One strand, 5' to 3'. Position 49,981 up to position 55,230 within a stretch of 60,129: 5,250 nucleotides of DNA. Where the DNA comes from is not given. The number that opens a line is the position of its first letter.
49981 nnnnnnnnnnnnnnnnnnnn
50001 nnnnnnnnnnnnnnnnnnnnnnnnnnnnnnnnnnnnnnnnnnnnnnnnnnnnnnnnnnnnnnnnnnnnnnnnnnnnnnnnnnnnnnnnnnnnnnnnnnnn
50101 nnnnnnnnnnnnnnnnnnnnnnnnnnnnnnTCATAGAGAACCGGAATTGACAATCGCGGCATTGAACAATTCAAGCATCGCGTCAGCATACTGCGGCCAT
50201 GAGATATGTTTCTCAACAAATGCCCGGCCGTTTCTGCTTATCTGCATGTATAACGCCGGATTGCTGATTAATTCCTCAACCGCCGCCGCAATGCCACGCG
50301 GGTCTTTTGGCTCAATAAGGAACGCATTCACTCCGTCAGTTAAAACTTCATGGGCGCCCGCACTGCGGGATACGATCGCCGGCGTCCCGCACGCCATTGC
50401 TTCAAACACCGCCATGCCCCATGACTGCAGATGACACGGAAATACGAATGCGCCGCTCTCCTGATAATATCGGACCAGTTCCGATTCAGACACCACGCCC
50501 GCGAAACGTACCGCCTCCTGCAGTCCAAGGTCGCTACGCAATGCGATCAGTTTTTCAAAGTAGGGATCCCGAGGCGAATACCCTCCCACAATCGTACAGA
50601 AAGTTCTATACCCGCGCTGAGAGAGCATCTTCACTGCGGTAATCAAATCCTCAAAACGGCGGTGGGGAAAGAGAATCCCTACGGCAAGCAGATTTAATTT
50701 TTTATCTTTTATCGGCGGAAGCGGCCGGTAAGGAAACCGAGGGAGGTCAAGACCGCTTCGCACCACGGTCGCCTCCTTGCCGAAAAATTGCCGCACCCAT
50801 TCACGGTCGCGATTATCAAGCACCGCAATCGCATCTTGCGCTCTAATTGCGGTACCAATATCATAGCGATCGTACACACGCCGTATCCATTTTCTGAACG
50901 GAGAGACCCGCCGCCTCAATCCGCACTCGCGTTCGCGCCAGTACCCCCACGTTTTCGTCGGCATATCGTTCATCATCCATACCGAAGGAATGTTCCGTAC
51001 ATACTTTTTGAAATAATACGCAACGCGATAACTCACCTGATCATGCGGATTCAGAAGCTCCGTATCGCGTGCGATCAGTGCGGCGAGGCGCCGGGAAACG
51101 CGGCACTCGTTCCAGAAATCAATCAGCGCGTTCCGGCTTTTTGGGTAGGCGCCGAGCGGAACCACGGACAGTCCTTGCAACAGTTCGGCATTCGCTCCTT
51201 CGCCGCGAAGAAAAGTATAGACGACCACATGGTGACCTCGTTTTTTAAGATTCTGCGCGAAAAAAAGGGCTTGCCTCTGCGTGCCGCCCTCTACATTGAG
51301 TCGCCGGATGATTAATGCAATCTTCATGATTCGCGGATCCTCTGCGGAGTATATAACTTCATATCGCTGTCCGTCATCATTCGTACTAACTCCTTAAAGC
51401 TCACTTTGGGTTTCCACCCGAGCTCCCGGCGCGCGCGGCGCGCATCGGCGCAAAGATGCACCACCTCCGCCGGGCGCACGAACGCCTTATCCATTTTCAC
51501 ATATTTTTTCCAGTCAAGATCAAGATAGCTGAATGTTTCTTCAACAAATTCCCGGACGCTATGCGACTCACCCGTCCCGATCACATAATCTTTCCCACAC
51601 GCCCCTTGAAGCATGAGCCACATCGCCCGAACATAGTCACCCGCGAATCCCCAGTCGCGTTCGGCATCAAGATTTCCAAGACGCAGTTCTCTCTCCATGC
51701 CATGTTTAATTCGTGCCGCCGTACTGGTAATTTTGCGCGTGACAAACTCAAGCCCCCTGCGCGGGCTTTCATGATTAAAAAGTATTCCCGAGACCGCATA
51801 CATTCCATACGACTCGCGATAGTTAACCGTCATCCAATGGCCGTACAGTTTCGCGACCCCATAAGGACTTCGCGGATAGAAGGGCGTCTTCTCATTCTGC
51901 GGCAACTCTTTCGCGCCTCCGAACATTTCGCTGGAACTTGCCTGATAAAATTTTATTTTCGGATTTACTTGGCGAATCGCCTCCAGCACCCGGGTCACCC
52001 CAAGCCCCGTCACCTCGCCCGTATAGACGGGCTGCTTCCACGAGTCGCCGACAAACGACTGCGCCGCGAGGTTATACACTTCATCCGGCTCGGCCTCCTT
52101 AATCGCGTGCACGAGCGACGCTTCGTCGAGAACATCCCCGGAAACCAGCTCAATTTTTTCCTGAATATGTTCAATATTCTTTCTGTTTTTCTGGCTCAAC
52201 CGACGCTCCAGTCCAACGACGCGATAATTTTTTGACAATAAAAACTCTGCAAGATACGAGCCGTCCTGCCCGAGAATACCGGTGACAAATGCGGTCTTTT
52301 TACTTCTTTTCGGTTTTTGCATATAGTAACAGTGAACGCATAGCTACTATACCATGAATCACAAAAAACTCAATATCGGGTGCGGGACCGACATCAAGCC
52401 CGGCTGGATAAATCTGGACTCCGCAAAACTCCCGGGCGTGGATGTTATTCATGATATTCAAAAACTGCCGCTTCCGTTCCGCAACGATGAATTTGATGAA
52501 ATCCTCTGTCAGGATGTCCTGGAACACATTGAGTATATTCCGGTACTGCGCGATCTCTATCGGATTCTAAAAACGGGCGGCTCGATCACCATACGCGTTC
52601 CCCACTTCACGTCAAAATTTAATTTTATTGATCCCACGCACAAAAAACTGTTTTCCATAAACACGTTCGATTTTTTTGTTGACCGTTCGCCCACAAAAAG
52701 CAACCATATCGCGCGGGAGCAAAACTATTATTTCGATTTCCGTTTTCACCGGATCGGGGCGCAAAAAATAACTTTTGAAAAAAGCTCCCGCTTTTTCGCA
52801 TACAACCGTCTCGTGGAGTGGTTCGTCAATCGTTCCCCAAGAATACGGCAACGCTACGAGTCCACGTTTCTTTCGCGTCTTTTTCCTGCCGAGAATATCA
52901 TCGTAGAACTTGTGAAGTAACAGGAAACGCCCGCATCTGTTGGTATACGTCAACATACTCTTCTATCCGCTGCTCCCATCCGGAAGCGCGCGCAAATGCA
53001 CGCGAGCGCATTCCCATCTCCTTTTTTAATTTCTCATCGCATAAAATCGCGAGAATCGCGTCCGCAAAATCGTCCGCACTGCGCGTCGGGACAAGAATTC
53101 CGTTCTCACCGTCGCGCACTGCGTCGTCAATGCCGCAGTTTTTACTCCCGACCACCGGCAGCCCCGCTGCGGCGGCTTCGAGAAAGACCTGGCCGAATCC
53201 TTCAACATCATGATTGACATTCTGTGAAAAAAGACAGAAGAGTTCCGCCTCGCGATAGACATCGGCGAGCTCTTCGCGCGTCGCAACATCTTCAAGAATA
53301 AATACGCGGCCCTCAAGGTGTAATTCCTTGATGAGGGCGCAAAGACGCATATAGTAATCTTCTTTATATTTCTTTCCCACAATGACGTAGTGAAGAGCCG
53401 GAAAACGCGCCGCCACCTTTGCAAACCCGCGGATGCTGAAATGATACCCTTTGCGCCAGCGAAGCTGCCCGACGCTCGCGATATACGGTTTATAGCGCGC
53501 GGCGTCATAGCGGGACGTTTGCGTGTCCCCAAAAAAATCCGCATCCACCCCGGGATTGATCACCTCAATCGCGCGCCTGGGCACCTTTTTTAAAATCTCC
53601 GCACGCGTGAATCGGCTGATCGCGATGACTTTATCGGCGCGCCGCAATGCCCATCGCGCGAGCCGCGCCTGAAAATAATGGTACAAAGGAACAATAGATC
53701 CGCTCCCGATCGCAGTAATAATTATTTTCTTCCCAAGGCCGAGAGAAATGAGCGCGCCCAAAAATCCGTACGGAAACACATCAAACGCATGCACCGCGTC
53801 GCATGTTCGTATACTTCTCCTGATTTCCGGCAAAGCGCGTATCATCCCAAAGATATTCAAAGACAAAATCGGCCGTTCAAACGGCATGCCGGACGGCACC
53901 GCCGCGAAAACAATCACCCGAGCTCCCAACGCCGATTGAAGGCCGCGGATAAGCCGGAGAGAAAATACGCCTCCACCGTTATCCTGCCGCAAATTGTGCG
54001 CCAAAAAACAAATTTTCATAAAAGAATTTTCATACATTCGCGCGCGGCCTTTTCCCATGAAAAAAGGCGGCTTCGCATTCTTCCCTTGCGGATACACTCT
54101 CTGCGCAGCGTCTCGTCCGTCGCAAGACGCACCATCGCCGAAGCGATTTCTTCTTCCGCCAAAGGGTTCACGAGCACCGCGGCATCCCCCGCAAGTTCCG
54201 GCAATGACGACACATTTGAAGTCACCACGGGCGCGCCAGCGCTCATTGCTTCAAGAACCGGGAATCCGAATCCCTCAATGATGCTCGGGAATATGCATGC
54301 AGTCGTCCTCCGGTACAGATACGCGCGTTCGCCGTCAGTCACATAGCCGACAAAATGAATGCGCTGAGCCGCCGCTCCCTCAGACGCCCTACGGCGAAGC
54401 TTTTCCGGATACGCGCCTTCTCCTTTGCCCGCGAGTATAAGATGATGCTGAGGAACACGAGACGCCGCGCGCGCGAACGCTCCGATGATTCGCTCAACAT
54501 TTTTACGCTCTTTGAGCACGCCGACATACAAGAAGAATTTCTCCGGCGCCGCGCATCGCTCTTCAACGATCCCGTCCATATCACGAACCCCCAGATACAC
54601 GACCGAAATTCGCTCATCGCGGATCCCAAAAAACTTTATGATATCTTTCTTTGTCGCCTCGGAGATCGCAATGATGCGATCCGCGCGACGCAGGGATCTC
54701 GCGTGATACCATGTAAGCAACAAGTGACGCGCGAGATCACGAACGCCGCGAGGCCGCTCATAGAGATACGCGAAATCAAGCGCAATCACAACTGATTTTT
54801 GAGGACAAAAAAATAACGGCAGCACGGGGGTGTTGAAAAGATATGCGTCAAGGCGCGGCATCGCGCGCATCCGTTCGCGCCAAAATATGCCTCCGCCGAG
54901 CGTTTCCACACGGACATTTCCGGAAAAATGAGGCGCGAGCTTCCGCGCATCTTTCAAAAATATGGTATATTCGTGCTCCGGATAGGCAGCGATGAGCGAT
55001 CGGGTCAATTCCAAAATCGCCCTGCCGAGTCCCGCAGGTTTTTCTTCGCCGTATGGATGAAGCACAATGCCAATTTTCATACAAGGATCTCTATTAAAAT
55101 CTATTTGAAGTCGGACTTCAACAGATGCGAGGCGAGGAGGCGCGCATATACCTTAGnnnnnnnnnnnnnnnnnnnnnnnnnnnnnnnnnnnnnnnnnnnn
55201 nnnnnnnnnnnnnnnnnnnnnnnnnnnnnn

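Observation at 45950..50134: Tandem triplet (plus a fourth distal copy) of a divergent TagF-like transferase family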

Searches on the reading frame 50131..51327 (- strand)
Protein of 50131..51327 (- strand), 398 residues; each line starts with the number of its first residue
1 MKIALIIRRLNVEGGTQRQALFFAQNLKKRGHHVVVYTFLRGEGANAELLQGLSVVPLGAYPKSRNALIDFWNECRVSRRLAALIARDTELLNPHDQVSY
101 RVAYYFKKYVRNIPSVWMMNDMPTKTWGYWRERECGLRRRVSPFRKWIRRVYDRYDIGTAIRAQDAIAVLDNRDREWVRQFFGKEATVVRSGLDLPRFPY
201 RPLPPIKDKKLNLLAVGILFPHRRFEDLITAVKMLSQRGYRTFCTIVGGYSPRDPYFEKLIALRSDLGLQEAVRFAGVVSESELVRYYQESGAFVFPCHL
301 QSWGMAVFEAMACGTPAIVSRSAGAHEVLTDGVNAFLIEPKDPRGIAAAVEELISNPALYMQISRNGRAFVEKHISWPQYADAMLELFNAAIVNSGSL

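Call 8: search_protein_families(library=pfam, proteins=[window:50131-51327:-], max_evalue=0.001)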
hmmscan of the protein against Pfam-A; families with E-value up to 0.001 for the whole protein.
window:50131-51327:- (398 aa): 6 families
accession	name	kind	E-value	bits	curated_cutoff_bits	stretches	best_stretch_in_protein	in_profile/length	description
PF00534.26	Glycos_transf_1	-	6.8e-36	123.8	26.4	1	205-369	10-171/172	Glycosyl transferases group 1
PF13692.12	Glyco_trans_1_4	-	5.2e-27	95.3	27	1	212-356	3-142/142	Glycosyl transferases group 1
PF13524.12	Glyco_trans_1_2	-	6e-12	46.2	25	1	246-385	19-143/144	Glycosyl transferase-like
PF13439.12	Glyco_transf_4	-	9.9e-10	39.1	28.5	1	14-195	2-168/170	Glycosyltransferase Family 4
PF20706.3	GT4-conflict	-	2.8e-06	27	26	1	188-382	176-383/385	Family 4 Glycosyltransferase in conflict systems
PF13579.12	Glyco_trans_4_4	-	3.7e-05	24.5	29.7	1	14-185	1-149/158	Glycosyl transferase 4-like domain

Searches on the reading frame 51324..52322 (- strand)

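Call 8: search_protein_families(library=pfam, proteins=[window:51324-52322:-], max_evalue=0.001)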
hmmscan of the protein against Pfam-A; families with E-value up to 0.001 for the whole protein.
window:51324-52322:- (332 aa): 4 families
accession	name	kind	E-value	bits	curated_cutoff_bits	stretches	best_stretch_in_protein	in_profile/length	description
PF16363.11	GDP_Man_Dehyd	-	1.2e-130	436.3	27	1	12-316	1-332/332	GDP-mannose 4,6 dehydratase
PF01370.27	Epimerase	-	1.7e-71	240.9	20.9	1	12-249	2-240/240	NAD dependent epimerase/dehydratase family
PF04321.23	RmlD_sub_bind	-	8.6e-10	38.6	27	1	12-171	4-142/287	RmlD substrate binding domain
PF05368.20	NmrA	-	3.3e-05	24.1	27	1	8-78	2-71/298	NmrA-like family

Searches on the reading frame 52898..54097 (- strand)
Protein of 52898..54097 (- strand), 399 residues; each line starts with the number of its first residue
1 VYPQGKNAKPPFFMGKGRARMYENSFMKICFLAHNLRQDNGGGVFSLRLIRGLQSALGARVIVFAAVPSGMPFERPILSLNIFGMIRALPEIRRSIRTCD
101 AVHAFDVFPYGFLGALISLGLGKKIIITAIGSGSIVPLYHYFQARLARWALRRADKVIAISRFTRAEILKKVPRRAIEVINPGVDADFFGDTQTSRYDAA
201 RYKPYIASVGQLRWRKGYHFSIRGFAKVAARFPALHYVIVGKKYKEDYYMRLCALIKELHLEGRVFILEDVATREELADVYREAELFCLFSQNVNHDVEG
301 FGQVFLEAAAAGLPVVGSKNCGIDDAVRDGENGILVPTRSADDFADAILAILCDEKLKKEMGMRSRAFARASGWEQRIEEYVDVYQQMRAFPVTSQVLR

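Call 8: search_protein_families(library=pfam, proteins=[window:52898-54097:-], max_evalue=0.001)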
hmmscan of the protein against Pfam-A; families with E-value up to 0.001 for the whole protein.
window:52898-54097:- (399 aa): 7 families
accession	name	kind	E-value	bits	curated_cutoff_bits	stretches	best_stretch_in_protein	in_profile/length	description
PF00534.26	Glycos_transf_1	-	2e-35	122.3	26.4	1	203-366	15-170/172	Glycosyl transferases group 1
PF13692.12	Glyco_trans_1_4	-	1e-28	100.9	27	1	204-354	2-142/142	Glycosyl transferases group 1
PF13439.12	Glyco_transf_4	-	6.6e-18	65.7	28.5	1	40-187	2-169/170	Glycosyltransferase Family 4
PF13579.12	Glyco_trans_4_4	-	7.7e-12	46.3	29.7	1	41-183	2-158/158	Glycosyl transferase 4-like domain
PF20706.3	GT4-conflict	-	9e-10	38.5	26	1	148-374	141-368/385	Family 4 Glycosyltransferase in conflict systems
PF13524.12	Glyco_trans_1_2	-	3.6e-08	33.9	25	1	226-382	6-143/144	Glycosyl transferase-like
PF13477.12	Glyco_trans_4_2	-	1.1e-05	26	23.4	1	75-161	54-139/139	Glycosyl transferase 4-like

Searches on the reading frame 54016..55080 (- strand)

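Call 8: search_protein_families(library=pfam, proteins=[window:54016-55080:-], max_evalue=0.001)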
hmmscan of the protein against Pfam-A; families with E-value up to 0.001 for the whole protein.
window:54016-55080:- (354 aa): 6 families
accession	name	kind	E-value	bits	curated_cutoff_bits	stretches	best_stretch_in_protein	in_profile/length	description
PF00534.26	Glycos_transf_1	-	1.4e-30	106.5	26.4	1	179-334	14-170/172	Glycosyl transferases group 1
PF13692.12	Glyco_trans_1_4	-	6.8e-28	98.1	27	1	181-322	2-142/142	Glycosyl transferases group 1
PF20706.3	GT4-conflict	-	1.4e-11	44.5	26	1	130-318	144-335/385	Family 4 Glycosyltransferase in conflict systems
PF13439.12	Glyco_transf_4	-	3.6e-11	43.8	28.5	1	113-165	114-166/170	Glycosyltransferase Family 4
PF13524.12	Glyco_trans_1_2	-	3.8e-08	33.8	25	1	202-344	5-137/144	Glycosyl transferase-like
PF13579.12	Glyco_trans_4_4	-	6.7e-08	33.5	29.7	1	111-164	108-158/158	Glycosyl transferase 4-like domain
